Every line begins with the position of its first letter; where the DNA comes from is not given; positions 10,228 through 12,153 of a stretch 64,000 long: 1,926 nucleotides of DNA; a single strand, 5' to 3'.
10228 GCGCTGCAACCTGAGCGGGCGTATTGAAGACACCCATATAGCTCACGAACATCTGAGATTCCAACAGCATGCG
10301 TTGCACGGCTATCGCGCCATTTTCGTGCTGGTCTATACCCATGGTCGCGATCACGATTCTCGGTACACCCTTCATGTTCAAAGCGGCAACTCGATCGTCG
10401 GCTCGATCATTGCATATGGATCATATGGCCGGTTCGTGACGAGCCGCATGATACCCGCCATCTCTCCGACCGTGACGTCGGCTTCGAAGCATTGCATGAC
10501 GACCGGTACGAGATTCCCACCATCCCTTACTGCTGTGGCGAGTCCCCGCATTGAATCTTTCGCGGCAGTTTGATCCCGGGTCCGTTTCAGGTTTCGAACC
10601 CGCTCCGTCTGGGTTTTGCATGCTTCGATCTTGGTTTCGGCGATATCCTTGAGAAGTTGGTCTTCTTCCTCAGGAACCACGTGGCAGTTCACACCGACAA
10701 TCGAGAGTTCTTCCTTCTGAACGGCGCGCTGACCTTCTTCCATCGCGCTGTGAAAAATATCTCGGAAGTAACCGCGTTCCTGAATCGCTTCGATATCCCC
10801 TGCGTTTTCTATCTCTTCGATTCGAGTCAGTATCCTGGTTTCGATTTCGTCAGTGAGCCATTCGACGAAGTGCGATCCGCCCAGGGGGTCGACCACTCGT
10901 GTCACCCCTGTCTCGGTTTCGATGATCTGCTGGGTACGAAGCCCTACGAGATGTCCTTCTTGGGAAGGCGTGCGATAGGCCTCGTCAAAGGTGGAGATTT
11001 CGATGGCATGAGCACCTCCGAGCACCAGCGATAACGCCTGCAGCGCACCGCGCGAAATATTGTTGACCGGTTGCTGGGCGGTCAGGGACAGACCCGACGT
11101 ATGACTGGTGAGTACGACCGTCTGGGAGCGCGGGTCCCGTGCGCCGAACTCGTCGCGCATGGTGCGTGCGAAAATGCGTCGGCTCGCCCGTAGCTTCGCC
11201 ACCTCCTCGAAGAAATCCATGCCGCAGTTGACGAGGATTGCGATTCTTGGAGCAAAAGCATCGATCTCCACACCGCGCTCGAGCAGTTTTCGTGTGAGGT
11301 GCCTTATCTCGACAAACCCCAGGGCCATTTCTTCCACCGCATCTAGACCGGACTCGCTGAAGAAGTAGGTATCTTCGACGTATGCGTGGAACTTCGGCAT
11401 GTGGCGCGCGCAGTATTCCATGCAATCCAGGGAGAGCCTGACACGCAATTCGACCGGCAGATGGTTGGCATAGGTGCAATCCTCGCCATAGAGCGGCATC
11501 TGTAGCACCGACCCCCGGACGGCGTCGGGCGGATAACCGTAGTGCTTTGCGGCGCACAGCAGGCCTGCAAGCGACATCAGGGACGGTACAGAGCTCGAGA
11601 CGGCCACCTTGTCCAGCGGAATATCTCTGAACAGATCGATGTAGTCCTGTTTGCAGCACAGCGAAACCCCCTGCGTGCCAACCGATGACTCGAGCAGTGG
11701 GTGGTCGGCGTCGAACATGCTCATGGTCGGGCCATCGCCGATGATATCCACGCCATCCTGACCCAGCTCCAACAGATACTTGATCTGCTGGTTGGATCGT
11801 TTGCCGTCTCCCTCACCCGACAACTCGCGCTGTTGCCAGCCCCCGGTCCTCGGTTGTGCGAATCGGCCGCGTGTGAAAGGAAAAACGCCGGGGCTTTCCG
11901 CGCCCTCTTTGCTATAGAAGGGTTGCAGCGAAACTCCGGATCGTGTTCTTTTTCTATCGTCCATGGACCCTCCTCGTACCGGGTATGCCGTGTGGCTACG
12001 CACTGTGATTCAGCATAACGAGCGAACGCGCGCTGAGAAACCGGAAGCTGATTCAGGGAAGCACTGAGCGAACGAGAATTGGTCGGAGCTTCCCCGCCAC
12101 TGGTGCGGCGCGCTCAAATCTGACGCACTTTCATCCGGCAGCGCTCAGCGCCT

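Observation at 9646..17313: Two split acyl-CoA mutases in one co-directional array with a single MeaB chaperone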

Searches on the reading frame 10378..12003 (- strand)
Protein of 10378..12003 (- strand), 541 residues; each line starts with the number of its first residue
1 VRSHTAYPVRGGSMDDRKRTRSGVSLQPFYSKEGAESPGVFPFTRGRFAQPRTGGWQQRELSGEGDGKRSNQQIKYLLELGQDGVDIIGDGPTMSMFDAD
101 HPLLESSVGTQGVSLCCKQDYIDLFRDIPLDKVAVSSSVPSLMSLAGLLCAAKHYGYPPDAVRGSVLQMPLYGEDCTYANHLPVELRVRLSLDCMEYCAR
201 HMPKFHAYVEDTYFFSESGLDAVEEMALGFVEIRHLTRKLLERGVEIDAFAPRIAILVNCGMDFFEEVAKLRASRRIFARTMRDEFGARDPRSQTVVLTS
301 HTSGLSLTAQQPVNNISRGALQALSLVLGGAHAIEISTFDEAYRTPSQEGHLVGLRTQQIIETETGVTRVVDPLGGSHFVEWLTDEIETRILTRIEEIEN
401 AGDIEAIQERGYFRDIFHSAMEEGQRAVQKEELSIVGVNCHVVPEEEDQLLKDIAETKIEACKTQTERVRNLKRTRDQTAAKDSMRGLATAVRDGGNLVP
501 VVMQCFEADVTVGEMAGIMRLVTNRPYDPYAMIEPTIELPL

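Call 4: search_protein_families(library=pfam, proteins=[window:10378-12003:-], max_evalue=0.01)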
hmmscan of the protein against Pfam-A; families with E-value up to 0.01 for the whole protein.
window:10378-12003:- (541 aa): 1 family
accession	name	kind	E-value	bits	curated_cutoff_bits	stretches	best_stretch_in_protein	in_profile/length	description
PF01642.28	MM_CoA_mutase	-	1.6e-124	416.7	22.1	1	19-522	1-510/512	Methylmalonyl-CoA mutase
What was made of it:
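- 10378..11964 (-): large2: family-2 acyl-CoA mutase-like large subunit. It matches PF01642 at 417 bits over the full length (call 4).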

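Call 5: search_protein_families(library=ncbifam, proteins=[window:10378-12003:-], max_evalue=0.01)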
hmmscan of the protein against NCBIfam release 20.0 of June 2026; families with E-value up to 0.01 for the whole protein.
window:10378-12003:- (541 aa): 4 families
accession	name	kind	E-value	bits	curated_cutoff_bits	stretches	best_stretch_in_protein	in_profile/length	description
TIGR00641.1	acid_CoA_mut_N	subfamily_domain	1.1e-106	357.2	303.8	1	35-524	29-520/528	methylmalonyl-CoA mutase N-terminal domain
NF006944.0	PRK09426.1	equivalog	4.8e-91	305.8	876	1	21-525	38-550/721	methylmalonyl-CoA mutase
NF045497.1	IsobCoAmut_IcmF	equivalog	7.1e-49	166.5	1500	2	180-506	726-1053/1076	fused isobutyryl-CoA mutase/GTPase IcmF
TIGR00642.1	mmCoA_mut_beta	equivalog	1.6e-34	119.1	617.25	1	192-439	202-448/620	methylmalonyl-CoA mutase small subunit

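Call 8: find_homologous_proteins(query=window:10378-11964:-)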
Query window:10378-11964:- (528 aa): 4783 proteins with E <= 0.001 among 8000 candidates; the best 120 are listed.
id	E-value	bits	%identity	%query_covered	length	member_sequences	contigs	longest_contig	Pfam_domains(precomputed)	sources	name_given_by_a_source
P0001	0.0e+0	1043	100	88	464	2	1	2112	PF01642.29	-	-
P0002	1.9e-281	952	78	99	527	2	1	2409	PF01642.29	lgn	-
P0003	9.6e-280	947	78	99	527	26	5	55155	PF01642.29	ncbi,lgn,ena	-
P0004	3.2e-279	945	78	99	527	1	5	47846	PF01642.29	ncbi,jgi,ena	-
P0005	2.3e-277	939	77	99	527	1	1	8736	PF01642.29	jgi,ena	-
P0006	5.8e-222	756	65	98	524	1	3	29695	PF01642.29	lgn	-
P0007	6.5e-216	736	63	98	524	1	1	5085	PF01642.29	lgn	-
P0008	1.3e-214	732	63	98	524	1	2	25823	PF01642.29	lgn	-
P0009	6.8e-214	729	62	98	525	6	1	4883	PF01642.29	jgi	-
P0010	1.6e-213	728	63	98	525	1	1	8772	PF01642.29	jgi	jgi:methylmalonyl-CoA mutase N-terminal domain/subunit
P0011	3.3e-213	727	62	98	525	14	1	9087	PF01642.29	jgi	-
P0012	1.9e-212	725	62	98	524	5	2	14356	PF01642.29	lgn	-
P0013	3.8e-212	724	62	98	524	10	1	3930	PF01642.29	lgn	-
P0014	5.0e-212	723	61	97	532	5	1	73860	PF01642.29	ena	-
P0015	6.8e-212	723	63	97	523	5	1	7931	PF01642.29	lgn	-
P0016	7.4e-212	723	61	98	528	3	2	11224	PF01642.29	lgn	-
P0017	4.4e-211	720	60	97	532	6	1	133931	PF01642.29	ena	-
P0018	5.2e-211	720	62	98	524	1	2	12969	PF01642.29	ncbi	-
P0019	2.5e-210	718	62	97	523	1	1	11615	PF01642.29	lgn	-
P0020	8.7e-210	716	61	97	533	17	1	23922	PF01642.29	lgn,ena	-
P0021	1.1e-209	716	62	98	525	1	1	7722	PF01642.29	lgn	-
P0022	1.0e-208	712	62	97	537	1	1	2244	PF01642.29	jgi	jgi:methylmalonyl-CoA mutase, N-terminal domain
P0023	8.3e-208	709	61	97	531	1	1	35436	PF01642.29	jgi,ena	-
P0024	1.3e-207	709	59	97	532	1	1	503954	PF01642.29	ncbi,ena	-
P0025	2.1e-207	708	60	98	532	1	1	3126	PF01642.29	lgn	-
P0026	2.1e-207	708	62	97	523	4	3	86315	PF01642.29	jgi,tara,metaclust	tara:strand:+ start:161 stop:1732 length:1572 start_codon:yes stop_codon:yes gene_type:complete|meta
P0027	2.4e-207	708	60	98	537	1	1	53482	PF01642.29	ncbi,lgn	ncbi:MAG: methylmalonyl-CoA mutase family protein [Bacillota bacterium]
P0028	2.5e-207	708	60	99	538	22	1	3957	PF01642.29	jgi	jgi:methylmalonyl-CoA mutase N-terminal domain/subunit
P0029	3.1e-207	707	60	98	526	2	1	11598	PF01642.29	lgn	-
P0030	3.4e-207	707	60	97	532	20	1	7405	PF01642.29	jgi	jgi:methylmalonyl-CoA mutase, N-terminal domain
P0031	1.4e-206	705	62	97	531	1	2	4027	PF01642.29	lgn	-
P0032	1.6e-206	705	59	97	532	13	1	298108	PF01642.29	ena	-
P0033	4.3e-206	704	61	95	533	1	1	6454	PF01642.29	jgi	jgi:methylmalonyl-CoA mutase cobalamin-binding domain/chain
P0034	5.6e-206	703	59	98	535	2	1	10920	PF01642.29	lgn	-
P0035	5.7e-206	703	61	95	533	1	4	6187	PF01642.29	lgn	-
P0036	9.4e-206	703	60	97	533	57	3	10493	PF01642.29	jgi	jgi:methylmalonyl-CoA mutase cobalamin-binding domain/chain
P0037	1.0e-205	702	60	97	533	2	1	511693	PF01642.29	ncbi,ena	-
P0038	1.0e-205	702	59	98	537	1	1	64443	PF01642.29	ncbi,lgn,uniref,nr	ncbi:acyl-CoA mutase large subunit family protein [Desulfotruncus alcoholivorax]|uniref:acyl-CoA mut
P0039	1.1e-205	702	62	98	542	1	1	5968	PF01642.29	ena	-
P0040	2.1e-205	701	59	98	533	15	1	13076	PF01642.29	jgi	jgi:methylmalonyl-CoA mutase cobalamin-binding domain/chain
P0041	3.1e-205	701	59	99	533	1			PF01642.29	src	-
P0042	5.7e-205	700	60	98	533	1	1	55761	PF01642.29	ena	-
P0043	7.2e-205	700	60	98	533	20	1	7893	PF01642.29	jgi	jgi:methylmalonyl-CoA mutase, N-terminal domain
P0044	8.2e-205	699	61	95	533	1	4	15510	PF01642.29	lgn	-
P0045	9.4e-205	699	60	95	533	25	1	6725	PF01642.29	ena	-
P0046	9.9e-205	699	60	95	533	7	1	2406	PF01642.29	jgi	jgi:methylmalonyl-CoA mutase N-terminal domain/subunit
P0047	1.1e-204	699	60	98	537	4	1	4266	PF01642.29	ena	-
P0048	1.6e-204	699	59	97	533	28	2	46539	PF01642.29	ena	-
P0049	3.2e-204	698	60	97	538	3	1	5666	PF01642.29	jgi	jgi:methylmalonyl-CoA mutase N-terminal domain/subunit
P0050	6.9e-204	696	59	98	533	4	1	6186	PF01642.29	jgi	jgi:methylmalonyl-CoA mutase, N-terminal domain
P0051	9.1e-204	696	60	98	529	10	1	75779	PF01642.29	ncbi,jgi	-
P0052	1.0e-203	696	58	99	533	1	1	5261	PF01642.29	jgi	jgi:methylmalonyl-CoA mutase, N-terminal domain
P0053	1.4e-203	695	61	95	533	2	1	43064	PF01642.29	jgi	jgi:methylmalonyl-CoA mutase, N-terminal domain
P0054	2.4e-203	695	58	97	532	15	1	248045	PF01642.29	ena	-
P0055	2.4e-203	695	58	99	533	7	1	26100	PF01642.29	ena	-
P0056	2.6e-203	695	59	97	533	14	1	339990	PF01642.29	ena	-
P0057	3.8e-203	694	59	98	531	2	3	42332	PF01642.29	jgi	jgi:methylmalonyl-CoA mutase cobalamin-binding domain/chain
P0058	4.5e-203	694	61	97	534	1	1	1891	PF01642.29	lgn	-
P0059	4.6e-203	694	59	97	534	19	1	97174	PF01642.29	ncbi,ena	-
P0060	4.8e-203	694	59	97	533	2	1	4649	PF01642.29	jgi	jgi:methylmalonyl-CoA mutase N-terminal domain/subunit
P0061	1.2e-202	692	58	98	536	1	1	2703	PF01642.29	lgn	-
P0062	1.4e-202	692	58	97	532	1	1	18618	PF01642.29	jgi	jgi:methylmalonyl-CoA mutase, N-terminal domain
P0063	2.1e-202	692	60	97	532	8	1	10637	PF01642.29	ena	-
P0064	2.9e-202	691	62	93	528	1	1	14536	PF01642.29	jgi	-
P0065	3.7e-202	691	58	99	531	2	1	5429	PF01642.29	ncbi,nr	ncbi:MAG: acyl-CoA mutase large subunit family protein [Alphaproteobacteria bacterium]|nr:acyl-CoA m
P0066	3.7e-202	691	59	98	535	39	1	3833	PF01642.29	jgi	jgi:methylmalonyl-CoA mutase, N-terminal domain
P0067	4.1e-202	691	59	97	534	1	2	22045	PF01642.29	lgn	-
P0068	4.2e-202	690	59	97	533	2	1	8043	PF01642.29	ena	-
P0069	7.5e-202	690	59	97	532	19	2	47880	PF01642.29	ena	-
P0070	8.5e-202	690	58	97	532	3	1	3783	PF01642.29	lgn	-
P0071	9.2e-202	689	60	95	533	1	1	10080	PF01642.29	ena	-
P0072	1.2e-201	689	60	97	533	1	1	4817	PF01642.29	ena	-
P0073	1.4e-201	689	59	99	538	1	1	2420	PF01642.29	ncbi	-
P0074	1.7e-201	689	58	97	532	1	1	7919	PF01642.29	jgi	jgi:methylmalonyl-CoA mutase, N-terminal domain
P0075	3.5e-201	687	59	98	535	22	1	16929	PF01642.29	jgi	-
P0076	5.3e-201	687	58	97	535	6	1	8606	PF01642.29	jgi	jgi:methylmalonyl-CoA mutase, N-terminal domain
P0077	5.4e-201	687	59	98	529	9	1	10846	PF01642.29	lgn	-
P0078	6.0e-201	687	58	99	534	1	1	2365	PF01642.29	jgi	jgi:methylmalonyl-CoA mutase N-terminal domain/subunit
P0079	1.9e-200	685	60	98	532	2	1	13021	PF01642.29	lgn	-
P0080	2.0e-200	685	57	97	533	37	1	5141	PF01642.29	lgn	-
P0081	2.5e-200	685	59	97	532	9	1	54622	PF01642.29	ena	-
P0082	2.6e-200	685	57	99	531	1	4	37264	PF01642.29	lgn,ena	-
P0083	3.4e-200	684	58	98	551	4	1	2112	PF01642.29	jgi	jgi:methylmalonyl-CoA mutase N-terminal domain/subunit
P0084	3.7e-200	684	58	98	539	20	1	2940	PF01642.29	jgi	jgi:methylmalonyl-CoA mutase N-terminal domain/subunit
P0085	3.7e-200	684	59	98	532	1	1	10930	PF01642.29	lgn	-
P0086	3.7e-200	684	57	98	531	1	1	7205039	PF01642.29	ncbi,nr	ncbi:MAG: acyl-CoA mutase large subunit family protein [Desulfobacterales bacterium]|nr:MAG: acyl-Co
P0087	3.9e-200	684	59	95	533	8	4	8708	PF01642.29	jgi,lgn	jgi:methylmalonyl-CoA mutase N-terminal domain/subunit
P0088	5.3e-200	684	60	95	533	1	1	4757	PF01642.29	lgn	-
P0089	6.2e-200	683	58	98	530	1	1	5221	PF01642.29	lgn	-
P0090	6.8e-200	683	60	94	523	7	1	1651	PF01642.29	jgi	-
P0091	1.1e-199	683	58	98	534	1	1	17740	PF01642.29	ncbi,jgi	-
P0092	1.3e-199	682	61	95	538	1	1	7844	PF01642.29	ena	-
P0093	1.7e-199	682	58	97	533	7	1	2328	PF01642.29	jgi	-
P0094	2.1e-199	682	59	98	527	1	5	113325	PF01642.29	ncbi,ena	-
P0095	2.6e-199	681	58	97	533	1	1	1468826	PF01642.29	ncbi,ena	-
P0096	2.9e-199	681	58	97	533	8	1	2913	PF01642.29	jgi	jgi:methylmalonyl-CoA mutase, N-terminal domain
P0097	3.3e-199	681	58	99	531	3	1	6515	PF01642.29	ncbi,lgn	-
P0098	4.2e-199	681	58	98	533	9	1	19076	PF01642.29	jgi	-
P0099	6.6e-199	680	58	97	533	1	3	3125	PF01642.29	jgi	jgi:methylmalonyl-CoA mutase, N-terminal domain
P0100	7.5e-199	680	58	97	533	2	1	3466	PF01642.29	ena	-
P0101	8.2e-199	680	58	99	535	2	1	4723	PF01642.29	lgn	-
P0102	9.8e-199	679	57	98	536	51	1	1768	PF01642.29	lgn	-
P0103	1.2e-198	679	58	97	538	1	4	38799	PF01642.29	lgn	-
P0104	2.3e-198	678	57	99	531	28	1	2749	PF01642.29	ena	-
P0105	2.8e-198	678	58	99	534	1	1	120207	PF01642.29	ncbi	-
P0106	2.9e-198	678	57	98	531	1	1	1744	PF01642.29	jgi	jgi:methylmalonyl-CoA mutase N-terminal domain/subunit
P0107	3.1e-198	678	57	98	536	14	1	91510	PF01642.29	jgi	-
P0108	5.6e-198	677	56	98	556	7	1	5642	PF01642.29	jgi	-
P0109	7.7e-198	676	57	98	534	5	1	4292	PF01642.29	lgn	-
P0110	7.7e-198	676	56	98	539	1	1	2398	PF01642.29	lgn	-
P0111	2.0e-197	675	59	98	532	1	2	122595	PF01642.29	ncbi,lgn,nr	ncbi:MAG: acyl-CoA mutase large subunit family protein [Burkholderiales bacterium]|nr:acyl-CoA mutas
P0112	2.5e-197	675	58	98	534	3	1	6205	PF01642.29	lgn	-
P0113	2.7e-197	675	59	95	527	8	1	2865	PF01642.29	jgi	jgi:methylmalonyl-CoA mutase N-terminal domain/subunit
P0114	3.9e-197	674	58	97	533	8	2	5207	PF01642.29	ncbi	ncbi:MAG: methylmalonyl-CoA mutase family protein [Xanthobacteraceae bacterium]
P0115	4.4e-197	674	57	98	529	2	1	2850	PF01642.29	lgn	-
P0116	6.4e-197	673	57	98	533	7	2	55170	PF01642.29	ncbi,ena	-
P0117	8.7e-197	673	57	98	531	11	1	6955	PF01642.29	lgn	-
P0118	1.1e-196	673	57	98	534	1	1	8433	PF01642.29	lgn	-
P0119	1.2e-196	673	58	98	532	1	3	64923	PF01642.29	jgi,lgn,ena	jgi:methylmalonyl-CoA mutase N-terminal domain/subunit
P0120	1.2e-196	672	59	95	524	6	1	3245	PF01642.29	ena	-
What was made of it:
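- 10378..11964 (-): 119 homologs share 56-78% identity (call 8).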
